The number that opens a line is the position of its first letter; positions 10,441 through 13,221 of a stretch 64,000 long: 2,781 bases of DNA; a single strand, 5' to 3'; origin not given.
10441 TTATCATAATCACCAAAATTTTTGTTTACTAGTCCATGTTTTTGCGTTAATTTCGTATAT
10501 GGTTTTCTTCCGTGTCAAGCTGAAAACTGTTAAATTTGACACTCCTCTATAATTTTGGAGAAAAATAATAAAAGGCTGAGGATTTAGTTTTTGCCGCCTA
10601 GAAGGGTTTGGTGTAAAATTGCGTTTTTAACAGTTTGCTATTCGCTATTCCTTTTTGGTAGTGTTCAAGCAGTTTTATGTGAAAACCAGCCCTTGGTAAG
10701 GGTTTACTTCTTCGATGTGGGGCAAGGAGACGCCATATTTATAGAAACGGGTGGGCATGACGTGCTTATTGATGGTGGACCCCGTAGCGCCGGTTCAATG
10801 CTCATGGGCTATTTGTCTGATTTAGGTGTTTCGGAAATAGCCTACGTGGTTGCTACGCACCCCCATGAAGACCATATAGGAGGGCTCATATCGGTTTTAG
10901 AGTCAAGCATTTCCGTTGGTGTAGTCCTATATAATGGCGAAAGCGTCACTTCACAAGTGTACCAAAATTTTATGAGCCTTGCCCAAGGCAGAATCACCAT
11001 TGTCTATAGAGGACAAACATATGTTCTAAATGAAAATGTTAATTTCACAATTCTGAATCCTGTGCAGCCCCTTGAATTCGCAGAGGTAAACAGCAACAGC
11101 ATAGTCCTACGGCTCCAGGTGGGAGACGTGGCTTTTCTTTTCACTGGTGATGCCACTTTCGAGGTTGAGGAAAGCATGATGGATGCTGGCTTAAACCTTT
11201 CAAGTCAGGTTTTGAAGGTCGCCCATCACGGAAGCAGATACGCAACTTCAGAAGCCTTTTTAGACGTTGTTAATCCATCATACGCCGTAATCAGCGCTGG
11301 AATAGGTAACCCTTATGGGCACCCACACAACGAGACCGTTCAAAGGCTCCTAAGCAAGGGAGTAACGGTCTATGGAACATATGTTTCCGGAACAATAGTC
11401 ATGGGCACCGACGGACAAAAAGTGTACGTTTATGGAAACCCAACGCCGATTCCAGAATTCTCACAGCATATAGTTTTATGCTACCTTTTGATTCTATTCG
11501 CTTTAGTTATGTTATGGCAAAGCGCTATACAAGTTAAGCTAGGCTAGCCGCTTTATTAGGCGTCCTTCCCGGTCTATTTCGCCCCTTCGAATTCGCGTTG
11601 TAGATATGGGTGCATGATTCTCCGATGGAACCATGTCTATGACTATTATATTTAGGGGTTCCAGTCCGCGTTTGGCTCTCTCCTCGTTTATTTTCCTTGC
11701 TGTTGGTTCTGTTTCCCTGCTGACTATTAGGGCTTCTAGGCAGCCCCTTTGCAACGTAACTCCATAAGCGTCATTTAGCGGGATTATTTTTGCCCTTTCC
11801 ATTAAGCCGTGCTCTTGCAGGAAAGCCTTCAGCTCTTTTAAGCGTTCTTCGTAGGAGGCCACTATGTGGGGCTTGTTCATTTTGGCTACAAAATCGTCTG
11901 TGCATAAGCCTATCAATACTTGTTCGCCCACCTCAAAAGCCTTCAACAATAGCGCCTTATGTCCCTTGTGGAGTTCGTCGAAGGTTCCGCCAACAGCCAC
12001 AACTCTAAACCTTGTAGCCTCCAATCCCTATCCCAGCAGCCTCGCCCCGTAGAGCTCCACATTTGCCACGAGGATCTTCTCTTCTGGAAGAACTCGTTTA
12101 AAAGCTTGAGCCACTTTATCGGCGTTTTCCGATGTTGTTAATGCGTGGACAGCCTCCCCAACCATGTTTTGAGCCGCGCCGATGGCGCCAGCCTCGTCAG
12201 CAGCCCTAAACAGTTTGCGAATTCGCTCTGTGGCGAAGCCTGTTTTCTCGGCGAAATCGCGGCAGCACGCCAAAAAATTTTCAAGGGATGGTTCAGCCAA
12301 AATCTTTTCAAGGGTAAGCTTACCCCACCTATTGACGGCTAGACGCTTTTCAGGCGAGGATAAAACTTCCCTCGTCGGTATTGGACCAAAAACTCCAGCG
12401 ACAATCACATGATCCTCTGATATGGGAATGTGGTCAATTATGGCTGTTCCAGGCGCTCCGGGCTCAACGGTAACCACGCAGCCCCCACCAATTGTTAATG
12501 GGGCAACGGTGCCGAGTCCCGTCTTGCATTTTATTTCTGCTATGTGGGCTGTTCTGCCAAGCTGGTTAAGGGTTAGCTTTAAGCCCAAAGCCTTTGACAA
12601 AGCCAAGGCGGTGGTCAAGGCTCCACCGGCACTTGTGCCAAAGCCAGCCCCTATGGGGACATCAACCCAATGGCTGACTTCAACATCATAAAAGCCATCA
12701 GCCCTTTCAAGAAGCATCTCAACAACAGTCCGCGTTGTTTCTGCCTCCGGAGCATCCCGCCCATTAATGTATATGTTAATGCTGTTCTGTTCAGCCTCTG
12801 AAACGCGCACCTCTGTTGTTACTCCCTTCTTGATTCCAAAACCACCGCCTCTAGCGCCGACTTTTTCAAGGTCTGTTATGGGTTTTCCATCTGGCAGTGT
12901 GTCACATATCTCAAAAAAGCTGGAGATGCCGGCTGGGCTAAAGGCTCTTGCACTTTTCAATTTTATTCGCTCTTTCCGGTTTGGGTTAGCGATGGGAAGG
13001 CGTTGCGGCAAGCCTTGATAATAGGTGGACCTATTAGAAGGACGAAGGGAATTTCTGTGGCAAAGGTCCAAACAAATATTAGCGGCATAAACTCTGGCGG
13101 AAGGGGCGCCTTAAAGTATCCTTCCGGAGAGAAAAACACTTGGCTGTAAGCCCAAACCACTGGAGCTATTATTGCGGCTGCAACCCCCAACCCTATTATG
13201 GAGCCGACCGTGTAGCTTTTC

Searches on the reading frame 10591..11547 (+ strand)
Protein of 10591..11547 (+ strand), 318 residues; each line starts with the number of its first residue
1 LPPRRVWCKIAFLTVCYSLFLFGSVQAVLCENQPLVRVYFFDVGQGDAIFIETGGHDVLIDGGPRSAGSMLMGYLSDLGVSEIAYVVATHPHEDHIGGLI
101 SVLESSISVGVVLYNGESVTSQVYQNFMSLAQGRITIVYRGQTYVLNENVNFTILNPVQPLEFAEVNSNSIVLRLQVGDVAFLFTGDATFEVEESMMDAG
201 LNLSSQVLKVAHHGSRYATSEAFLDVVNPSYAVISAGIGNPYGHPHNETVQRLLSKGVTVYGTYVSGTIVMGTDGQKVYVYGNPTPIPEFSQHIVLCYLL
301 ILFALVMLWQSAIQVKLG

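Call 8: search_protein_families(library=pfam, proteins=[window:10591-11547:+])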
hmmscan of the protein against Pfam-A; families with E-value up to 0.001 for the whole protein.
window:10591-11547:+ (318 aa): 3 families
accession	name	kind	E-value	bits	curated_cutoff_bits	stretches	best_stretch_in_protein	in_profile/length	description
PF00753.33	Lactamase_B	-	1.2e-17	65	22.7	1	42-237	2-195/196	Metallo-beta-lactamase superfamily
PF12706.13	Lactamase_B_2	-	7.8e-06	26.1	27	1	58-188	3-143/200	Beta-lactamase superfamily domain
PF25281.1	MBL_MAP1B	-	0.00022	20.8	37.6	1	38-129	23-111/279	MAP1B MBL-like domain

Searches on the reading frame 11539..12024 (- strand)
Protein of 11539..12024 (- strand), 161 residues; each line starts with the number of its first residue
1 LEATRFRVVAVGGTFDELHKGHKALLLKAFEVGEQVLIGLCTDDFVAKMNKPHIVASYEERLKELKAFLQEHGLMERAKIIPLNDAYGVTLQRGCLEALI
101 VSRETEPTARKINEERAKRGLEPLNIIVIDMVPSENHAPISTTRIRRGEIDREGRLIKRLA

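Call 9: search_protein_families(library=pfam, proteins=[window:11539-12024:-])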
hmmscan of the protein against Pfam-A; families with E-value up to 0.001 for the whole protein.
window:11539-12024:- (161 aa): 1 family
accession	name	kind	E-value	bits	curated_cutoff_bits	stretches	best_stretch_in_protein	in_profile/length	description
PF01467.32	CTP_transf_like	-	3.3e-16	60.1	21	1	11-147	2-132/133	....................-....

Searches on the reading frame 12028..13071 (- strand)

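Call 9: search_protein_families(library=pfam, proteins=[window:12028-13071:-])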
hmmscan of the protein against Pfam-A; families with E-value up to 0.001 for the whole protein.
window:12028-13071:- (347 aa): 2 families
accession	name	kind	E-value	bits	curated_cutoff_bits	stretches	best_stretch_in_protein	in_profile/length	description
PF00288.32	GHMP_kinases_N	-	4.1e-09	37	22.3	1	116-196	6-87/87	GHMP kinases N terminal domain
PF22700.2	MVD-like_N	-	1.5e-06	28.4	27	1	85-175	36-128/157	Diphosphomevalonate decarboxylase-like N-terminal domain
